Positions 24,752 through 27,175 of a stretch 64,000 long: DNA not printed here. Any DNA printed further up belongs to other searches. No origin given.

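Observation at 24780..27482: Low-GC island with an unrecognised two-gene module: GNAT-PIN-GNAT-like-PUA/ASCH-like giant protein coupled to a small ASCH protein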

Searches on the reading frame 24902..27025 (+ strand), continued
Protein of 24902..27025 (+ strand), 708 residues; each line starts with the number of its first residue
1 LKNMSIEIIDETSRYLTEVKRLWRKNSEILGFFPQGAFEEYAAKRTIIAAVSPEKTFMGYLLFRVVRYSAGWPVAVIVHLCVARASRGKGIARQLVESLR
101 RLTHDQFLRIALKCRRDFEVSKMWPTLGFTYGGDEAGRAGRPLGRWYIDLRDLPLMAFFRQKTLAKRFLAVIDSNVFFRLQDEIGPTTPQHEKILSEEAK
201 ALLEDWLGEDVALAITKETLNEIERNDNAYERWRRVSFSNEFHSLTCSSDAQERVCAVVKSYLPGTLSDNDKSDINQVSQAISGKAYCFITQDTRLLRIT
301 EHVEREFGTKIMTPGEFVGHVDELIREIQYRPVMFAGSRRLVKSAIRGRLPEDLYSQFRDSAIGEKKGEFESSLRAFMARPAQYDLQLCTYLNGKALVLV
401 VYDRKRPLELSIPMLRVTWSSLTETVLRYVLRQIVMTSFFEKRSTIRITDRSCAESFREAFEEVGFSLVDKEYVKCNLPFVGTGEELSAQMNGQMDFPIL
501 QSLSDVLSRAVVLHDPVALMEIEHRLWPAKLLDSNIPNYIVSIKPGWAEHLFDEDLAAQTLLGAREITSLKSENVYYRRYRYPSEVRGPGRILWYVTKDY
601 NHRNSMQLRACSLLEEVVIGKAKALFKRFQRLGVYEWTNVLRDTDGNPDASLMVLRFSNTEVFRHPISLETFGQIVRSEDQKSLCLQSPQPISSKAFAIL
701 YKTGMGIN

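Call 48: find_encoding_contigs(protein=P0003, flank=5000, max_places=2)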
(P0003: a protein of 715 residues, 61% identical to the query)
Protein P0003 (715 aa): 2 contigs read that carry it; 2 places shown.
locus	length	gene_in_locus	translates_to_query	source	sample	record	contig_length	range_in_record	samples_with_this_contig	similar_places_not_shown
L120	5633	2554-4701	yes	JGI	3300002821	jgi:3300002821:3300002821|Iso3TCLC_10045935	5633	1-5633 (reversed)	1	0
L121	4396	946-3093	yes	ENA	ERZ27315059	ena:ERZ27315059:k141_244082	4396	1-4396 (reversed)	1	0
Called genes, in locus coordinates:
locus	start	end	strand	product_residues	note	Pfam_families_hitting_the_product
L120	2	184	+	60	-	?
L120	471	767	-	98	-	PF05534:HicB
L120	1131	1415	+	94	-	PF13744:HTH_37, PF01381:HTH_3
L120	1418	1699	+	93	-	-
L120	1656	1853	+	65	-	-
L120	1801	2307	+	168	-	PF09195:Endonuc-BglII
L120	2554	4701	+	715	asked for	PF00583:Acetyltransf_1 (weak), PF13673:Acetyltransf_10 (weak)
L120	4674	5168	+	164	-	-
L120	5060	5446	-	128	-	-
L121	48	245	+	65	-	-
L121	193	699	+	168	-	PF09195:Endonuc-BglII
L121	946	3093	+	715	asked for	PF00583:Acetyltransf_1 (weak), PF13673:Acetyltransf_10 (weak)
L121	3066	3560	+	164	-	-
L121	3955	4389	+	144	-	-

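Call 65: search_dna_similar(query=window:24902-27025:+, collection=plasmids, mode=protein, max_rows=15)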
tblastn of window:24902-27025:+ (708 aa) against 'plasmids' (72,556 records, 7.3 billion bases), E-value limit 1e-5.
Records with a match: 4; places in all: 4; records where one place covers at least 80% of the query: 3.
Best place of each record, by identity: <60% 4.
By first word of the organism name: Calothrix 1; Nostoc 1; Prevotella 1; Caulobacter 1.
By predicted mobility (MOB-suite, as given by PLSDB): non-mobilizable 3; mobilizable 1.
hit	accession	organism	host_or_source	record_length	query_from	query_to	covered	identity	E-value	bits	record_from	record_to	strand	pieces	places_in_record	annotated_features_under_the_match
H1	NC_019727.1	Calothrix sp. PCC 6303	-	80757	4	702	99%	33.5%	3e-117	395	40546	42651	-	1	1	GNAT family N-acetyltransferase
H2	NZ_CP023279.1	Nostoc sp. CENA543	cell culture,Brazilian saline-alkaline ...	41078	6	706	99%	32.3%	6e-109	371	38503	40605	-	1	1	GNAT family N-acetyltransferase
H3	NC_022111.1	Prevotella sp. oral taxon 299 str. F0039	Homo sapiens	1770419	6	704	99%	30.1%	8e-83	294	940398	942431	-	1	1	none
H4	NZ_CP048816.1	Caulobacter rhizosphaerae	cell culture,soil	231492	15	328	44%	24.3%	1e-10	73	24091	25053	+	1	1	GNAT family N-acetyltransferase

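Call 66: search_dna_similar(query=window:24902-27025:+, collection=phages, mode=protein, max_rows=10)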
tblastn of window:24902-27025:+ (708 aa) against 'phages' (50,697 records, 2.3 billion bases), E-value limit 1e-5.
No match.

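Call 67: get_annotated_region(hit=H1, flank=6000)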
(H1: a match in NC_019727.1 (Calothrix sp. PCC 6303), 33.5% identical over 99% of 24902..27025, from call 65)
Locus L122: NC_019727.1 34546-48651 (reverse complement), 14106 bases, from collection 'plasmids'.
description: Calothrix sp. PCC 6303 plasmid pCAL6303.01, complete sequence
organism: Calothrix sp. PCC 6303 (NCBI taxid 1170562)
taxonomy: Bacteria; Cyanobacteriota; Cyanophyceae; Nostocales; Calotrichaceae; Calothrix; Calothrix sp. PCC 6303
host: -; source: -; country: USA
typing (MOB-suite, as given by PLSDB): mobilizable; relaxase MOBP
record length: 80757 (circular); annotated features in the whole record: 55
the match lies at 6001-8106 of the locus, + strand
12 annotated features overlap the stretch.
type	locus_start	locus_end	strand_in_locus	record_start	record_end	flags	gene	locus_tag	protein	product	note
CDS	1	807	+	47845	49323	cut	-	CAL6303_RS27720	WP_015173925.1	peptidoglycan-binding protein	-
CDS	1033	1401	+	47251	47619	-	-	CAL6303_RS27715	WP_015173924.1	hypothetical protein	-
CDS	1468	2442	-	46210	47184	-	-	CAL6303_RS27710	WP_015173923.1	tyrosine-type recombinase/integrase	GO:0015074 - DNA integration [Evidence IEA]; GO:0006310 - DNA recombination [Evidence IEA]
CDS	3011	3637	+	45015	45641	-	-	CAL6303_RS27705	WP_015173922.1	hypothetical protein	-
CDS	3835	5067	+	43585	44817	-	-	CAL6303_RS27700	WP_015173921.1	DNA cytosine methyltransferase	-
CDS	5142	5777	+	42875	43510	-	-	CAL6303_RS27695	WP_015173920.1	Eco29kI family restriction endonuclease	-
CDS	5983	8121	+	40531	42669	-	-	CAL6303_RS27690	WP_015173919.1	GNAT family N-acetyltransferase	-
CDS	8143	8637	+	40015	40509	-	-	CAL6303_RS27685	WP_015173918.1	hypothetical protein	-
CDS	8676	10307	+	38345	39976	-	-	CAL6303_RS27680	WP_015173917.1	AAA family ATPase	-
CDS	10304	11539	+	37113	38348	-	-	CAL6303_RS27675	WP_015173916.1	5-methylcytosine restriction system component-like protein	-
CDS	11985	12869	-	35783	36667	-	-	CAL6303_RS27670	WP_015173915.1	DUF4351 domain-containing protein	-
CDS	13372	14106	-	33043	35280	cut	-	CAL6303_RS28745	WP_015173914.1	hypothetical protein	-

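Call 68: get_annotated_region(hit=H4, flank=5000)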
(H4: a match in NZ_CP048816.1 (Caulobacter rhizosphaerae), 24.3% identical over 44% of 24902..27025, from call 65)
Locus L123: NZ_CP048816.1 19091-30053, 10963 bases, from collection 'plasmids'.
description: Caulobacter rhizosphaerae strain KCTC 52515 plasmid unnamed
organism: Caulobacter rhizosphaerae (NCBI taxid 2010972)
taxonomy: Bacteria; Pseudomonadota; Alphaproteobacteria; Caulobacterales; Caulobacteraceae; Caulobacter; Caulobacter rhizosphaerae
host: -; source: cell culture,soil; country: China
typing (MOB-suite, as given by PLSDB): non-mobilizable; replicon rep_cluster_1122; mating-pair formation MPF_T
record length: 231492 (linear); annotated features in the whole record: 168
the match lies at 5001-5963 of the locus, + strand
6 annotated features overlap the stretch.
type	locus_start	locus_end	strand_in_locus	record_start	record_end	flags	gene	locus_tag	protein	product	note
CDS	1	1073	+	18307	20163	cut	-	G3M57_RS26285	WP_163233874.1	class I SAM-dependent methyltransferase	-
CDS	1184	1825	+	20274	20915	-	-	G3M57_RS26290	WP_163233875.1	hypothetical protein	-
CDS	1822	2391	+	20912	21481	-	-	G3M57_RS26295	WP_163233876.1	hypothetical protein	-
CDS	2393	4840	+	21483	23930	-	-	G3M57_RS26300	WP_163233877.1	nucleoside triphosphate pyrophosphohydrolase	-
CDS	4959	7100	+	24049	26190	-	-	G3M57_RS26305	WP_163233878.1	GNAT family N-acetyltransferase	-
CDS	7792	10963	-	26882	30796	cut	-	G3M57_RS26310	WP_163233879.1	hypothetical protein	-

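Call 73: list_cluster_members(proteins=[P0001, window:27025-27312:+, window:27518-27742:-])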
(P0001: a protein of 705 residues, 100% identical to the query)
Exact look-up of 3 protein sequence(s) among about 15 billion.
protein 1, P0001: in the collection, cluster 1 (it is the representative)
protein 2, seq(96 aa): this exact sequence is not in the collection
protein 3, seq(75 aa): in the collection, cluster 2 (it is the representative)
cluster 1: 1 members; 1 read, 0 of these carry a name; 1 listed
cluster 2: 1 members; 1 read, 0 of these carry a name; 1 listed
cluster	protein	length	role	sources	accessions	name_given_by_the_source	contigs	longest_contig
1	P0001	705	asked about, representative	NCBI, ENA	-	-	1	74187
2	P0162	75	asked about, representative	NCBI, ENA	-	-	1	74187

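Call 78: predict_structure(alignment_id=A1)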
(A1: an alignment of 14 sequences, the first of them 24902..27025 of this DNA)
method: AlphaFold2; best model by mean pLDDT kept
length: 708 residues; sequences in the alignment: 14
mean_pLDDT: 79.9   pTM: 0.57
mean pLDDT of the five models: 79.9, 76.4, 76.3, 71.3, 63.6
residues with pLDDT >= 90: 157; 70-90: 423; 50-70: 80; < 50: 48
segments of 3 or more residues with pLDDT < 50: 69-71, 152-166, 331-339, 555-570, 602-604
pLDDT, mean of each block of 10 residues (from residue 1): 79 90 84 81 92 90 74 83 87 92 82 82 86 75 84 39 52 92 81 83 72 90 89 89 85 90 83 91 89 89 83 81 56 40 77 79 75 90 88 79 91 85 72 86 89 72 83 87 87 71 81 79 87 84 76 50 40 76 75 79 66 87 77 67 84 85 85 89 76 92 88
secondary structure, 60 per line:
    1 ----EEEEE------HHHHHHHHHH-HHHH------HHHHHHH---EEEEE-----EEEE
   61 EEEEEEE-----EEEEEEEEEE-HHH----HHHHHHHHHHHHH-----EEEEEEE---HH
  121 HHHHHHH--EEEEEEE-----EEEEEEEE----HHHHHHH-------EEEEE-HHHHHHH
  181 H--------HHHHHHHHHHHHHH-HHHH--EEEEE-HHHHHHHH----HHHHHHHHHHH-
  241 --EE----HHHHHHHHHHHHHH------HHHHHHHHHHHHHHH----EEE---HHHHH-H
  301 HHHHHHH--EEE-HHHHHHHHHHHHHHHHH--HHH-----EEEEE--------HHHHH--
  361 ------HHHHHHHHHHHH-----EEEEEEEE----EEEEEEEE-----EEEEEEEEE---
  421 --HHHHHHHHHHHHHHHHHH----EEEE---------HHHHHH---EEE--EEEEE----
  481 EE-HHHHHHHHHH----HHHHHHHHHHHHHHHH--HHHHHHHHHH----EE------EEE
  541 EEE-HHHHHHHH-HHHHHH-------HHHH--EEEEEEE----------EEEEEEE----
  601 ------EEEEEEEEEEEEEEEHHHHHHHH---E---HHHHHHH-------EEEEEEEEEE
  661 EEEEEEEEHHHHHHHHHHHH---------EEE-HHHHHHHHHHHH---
elements in order (helices of 4 or more, strands of 3 or more residues): E5-9 H16-25 H27-30 H37-43 E47-51 E57-67 E73-82 H91-103 E109-115 H119-127 E130-136 E142-149 H154-160 E168-172 H174-181 H190-203 H205-208 E211-215 H217-224 H229-239 H249-262 H269-283 E288-290 H294-298 H300-307 E310-312 H314-330 E341-345 H354-358 H367-378 E384-391 E396-403 E409-417 H423-440 E445-448 H458-463 E467-469 E472-476 H484-493 H498-513 H516-525 E538-543 H545-552 H554-559 H567-570 E573-579 E590-596 E607-621 H622-629 H637-643 E651-668 H669-680 E690-692 H694-705

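Call 82: search_protein_families(library=pfam, proteins=[L094:10940-13612:-, L039:1393-6093:+, L064:5424-7052:+, L024:13344-14507:+, L092:32-2728:+, L061:3103-4032:-, L001:12755-14047:-, L036:16878-18077:+, L049:4763-5224:-, L063:2801-3592:+], max_evalue=0.00001)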
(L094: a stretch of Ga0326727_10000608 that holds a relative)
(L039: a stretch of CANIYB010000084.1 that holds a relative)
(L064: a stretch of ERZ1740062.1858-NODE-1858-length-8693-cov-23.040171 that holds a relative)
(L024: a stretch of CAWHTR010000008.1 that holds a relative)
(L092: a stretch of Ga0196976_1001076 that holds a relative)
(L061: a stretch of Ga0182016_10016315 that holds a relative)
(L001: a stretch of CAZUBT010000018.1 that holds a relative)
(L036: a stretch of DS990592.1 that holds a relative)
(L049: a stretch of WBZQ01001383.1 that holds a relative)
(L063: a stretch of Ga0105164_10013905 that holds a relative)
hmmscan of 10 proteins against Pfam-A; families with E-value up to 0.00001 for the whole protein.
L094:10940-13612:- (890 aa): 5 families
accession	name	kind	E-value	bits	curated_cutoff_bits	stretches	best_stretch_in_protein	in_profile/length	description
PF02702.23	KdpD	-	7.7e-97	323.2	26.1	1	23-232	1-210/210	Osmosensitive K+ channel His kinase sensor domain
PF13493.11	DUF4118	-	1.5e-23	83.1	28.4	1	402-507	2-107/107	Domain of unknown function (DUF4118)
PF02518.31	HATPase_c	-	1.6e-21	77.3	26.4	1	781-884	6-110/111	Histidine kinase-, DNA gyrase B-, and HSP90-like ATPase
PF00512.31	HisKA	-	4.1e-13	49.6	26.9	1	668-732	5-66/66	His Kinase A (phospho-acceptor) domain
PF13492.12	GAF_3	-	7.5e-08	33.3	27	1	531-640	6-124/129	GAF domain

L039:1393-6093:+ (1567 aa): 2 families
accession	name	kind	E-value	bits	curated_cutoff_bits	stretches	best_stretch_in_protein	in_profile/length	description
PF07669.17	Eco57I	-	3e-15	57.1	25.3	1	646-896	1-165/171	Eco57I restriction-modification methylase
PF12686.12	DUF3800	-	1.8e-08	35.6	21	1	1337-1518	1-148/149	Protein of unknown function (DUF3800)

L064:5424-7052:+ (543 aa): 3 families
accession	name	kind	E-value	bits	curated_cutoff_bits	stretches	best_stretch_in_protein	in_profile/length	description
PF07728.20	AAA_5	-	3.7e-21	76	22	1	302-448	3-139/139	AAA domain (dynein-related subfamily)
PF00004.35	AAA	-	7.6e-10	39.8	21.2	1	302-450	2-125/131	ATPase family associated with various cellular activities (AAA)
PF13401.12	AAA_22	-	5e-08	33.8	27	1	301-405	8-110/130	AAA domain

L024:13344-14507:+ (388 aa): 2 families
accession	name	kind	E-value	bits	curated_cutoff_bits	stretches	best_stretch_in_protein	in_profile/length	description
PF13776.11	DUF4172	-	2.3e-33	114.8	25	1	19-100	1-82/82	Domain of unknown function (DUF4172)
PF02661.23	Fic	-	5.7e-15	56.4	24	1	129-239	1-93/93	Fic/DOC family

L092:32-2728:+ (899 aa): 6 families
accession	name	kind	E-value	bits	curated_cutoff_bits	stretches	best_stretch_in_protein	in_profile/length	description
PF00563.25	EAL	-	1e-63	215.3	31.3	1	638-870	2-236/236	EAL domain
PF00990.26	GGDEF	-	8.1e-52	175.7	23.8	1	461-618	1-161/161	Diguanylate cyclase, GGDEF domain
PF01590.32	GAF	-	1.2e-15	58.7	22.4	1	180-320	1-132/133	GAF domain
PF08447.18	PAS_3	-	5.7e-14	52.6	25.6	1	368-444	12-89/89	PAS fold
PF13185.12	GAF_2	-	1.7e-12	48.2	28.6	1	179-322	2-136/136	GAF domain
PF08448.16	PAS_4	-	6.9e-10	39.6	23.1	1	66-158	19-108/110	PAS fold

L061:3103-4032:- (309 aa): 0 families

L001:12755-14047:- (430 aa): 2 families
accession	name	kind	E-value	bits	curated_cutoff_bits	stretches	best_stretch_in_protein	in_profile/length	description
PF07690.21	MFS_1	-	7.2e-21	74.9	33.4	1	20-360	3-321/347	Major Facilitator Superfamily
PF13000.13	Acatn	-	3.8e-10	39.4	23.7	1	19-140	6-155/546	Acetyl-coenzyme A transporter 1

L036:16878-18077:+ (400 aa): 3 families
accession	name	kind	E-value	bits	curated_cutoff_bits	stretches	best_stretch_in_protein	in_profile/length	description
PF13683.12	rve_3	-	1e-30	105.7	26.5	1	296-362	1-67/67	Integrase core domain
PF00665.32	rve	-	1.6e-22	80.1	32.6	1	211-308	2-102/102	Integrase core domain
PF13276.12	HTH_21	-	1.5e-08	35.2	28.1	1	145-197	6-60/60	HTH-like domain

L049:4763-5224:- (153 aa): 3 families
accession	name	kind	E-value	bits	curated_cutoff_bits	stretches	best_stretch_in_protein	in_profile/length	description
PF13673.13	Acetyltransf_10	-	2.3e-21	76.5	23.6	1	49-144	31-128/128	Acetyltransferase (GNAT) domain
PF00583.31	Acetyltransf_1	-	3.2e-17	63.3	20.7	1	34-123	19-116/116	Acetyltransferase (GNAT) family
PF13508.13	Acetyltransf_7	-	7.2e-15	55.6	27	1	50-124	5-83/84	Acetyltransferase (GNAT) domain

L063:2801-3592:+ (264 aa): 1 family
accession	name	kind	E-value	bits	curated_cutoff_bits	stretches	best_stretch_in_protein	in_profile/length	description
PF01812.26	5-FTHF_cyc-lig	-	1.1e-37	130.2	27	1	41-247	1-186/186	5-formyltetrahydrofolate cyclo-ligase family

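Call 83: fold_search(model_id=the predicted structure, library=pdb)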
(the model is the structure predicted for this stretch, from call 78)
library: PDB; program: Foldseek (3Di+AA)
matches with E <= 10: 954; with E <= 0.001: 552
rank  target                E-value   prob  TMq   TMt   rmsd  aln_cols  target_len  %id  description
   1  7l1k_A                1.1e-08  1.00  0.19  0.81   2.7       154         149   18  Cryo-EM structure of S. Pombe NatC complex with a Bisubstrate inhibitor and inositol hexaphosphate (released 2021-05-12)
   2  7rb3_A                4.1e-08  1.00  0.18  0.81   2.8       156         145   15  Cryo-EM structure of human binary NatC complex with a Bisubstrate inhibitor (released 2023-01-11)
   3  6c95_B                4.8e-08  1.00  0.19  0.72   4.9       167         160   18  The Human NatA (Naa10/Naa15) amino-terminal acetyltransferase complex bound to HYPK (released 2018-06-06)
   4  9f1c_DC               5.4e-08  1.00  0.19  0.78   4.4       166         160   17  Mammalian quaternary complex of a translating 80S ribosome, NAC, MetAP1 and NatA/E (released 2024-08-21)
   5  9gj6_A                6.0e-08  1.00  0.19  0.65   3.8       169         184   20  Human 80S ribosome in complex with NatA in proximal and distal position (released 2026-02-18)
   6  9f1b_DC               6.3e-08  1.00  0.19  0.75   5.3       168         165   18  Mammalian ternary complex of a translating 80S ribosome, NAC and NatA/E (released 2024-08-21)
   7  9fpz_2                7.1e-08  1.00  0.18  0.66   6.0       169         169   20  Human NatA-MAP2 80S ribosome complex (released 2024-07-03)
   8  4hnx_B                1.2e-07  1.00  0.18  0.52  16.1       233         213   14  The NatA Acetyltransferase Complex Bound To ppGpp (released 2014-03-26)
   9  6yga_A                1.4e-07  1.00  0.20  0.78   2.7       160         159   14  Crystal structure of the apo NatC complex (released 2020-10-28)
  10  5nnr_B                1.5e-07  1.00  0.19  0.68   4.1       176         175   19  Structure of Naa15/Naa10 bound to HypK-THB (released 2017-06-14)
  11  8iym_B                1.8e-07  1.00  0.18  0.73   4.3       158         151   14  Crystal structure of a protein acetyltransferase, HP0935 (released 2024-04-10)
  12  7mx2_A                2.2e-07  1.00  0.19  0.81   2.8       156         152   15  Cryo-EM structure of human ternary NatC complex with a Bisubstrate inhibitor (released 2022-12-14)
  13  4ua3_A                2.3e-07  1.00  0.17  0.55   5.6       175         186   18  Crystal structure of selenomethionine labeled SpNatD (released 2015-01-28)
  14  5guq_C                2.4e-07  1.00  0.17  0.73   3.4       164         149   19  Crystal structure of ASCH from Zymomonas mobilis (released 2017-08-30)
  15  9qqb_XB               2.6e-07  1.00  0.18  0.69   5.8       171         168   18  Quaternary complex of a translating ribosome, NAC, NMT1, and NatA (released 2025-07-16)
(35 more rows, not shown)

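Call 89: search_protein_families(library=padloc, alignment_id=A7, max_evalue=0.001)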
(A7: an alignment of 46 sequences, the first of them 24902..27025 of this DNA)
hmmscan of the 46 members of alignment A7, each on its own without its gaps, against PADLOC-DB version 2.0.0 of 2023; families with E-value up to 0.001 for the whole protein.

A. member 1, window:24902-27025:+ (708 aa): 2 families
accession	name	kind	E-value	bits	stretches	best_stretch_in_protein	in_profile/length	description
PDLC04421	PDC-M11A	-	6.7e-09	33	1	171-327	4-149/486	-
PDLC04422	PDC-M11A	-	1.1e-06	25.8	0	192-327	16-146/501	-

B. families by the number of members that match (of 46 scanned): 4 families
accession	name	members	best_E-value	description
PDLC04421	PDC-M11A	46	5.6e-21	-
PDLC04422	PDC-M11A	33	9.6e-16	-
PDLC04420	PDC-M11A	26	7.1e-10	-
PDLC04417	PDC-M11A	7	2.3e-06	-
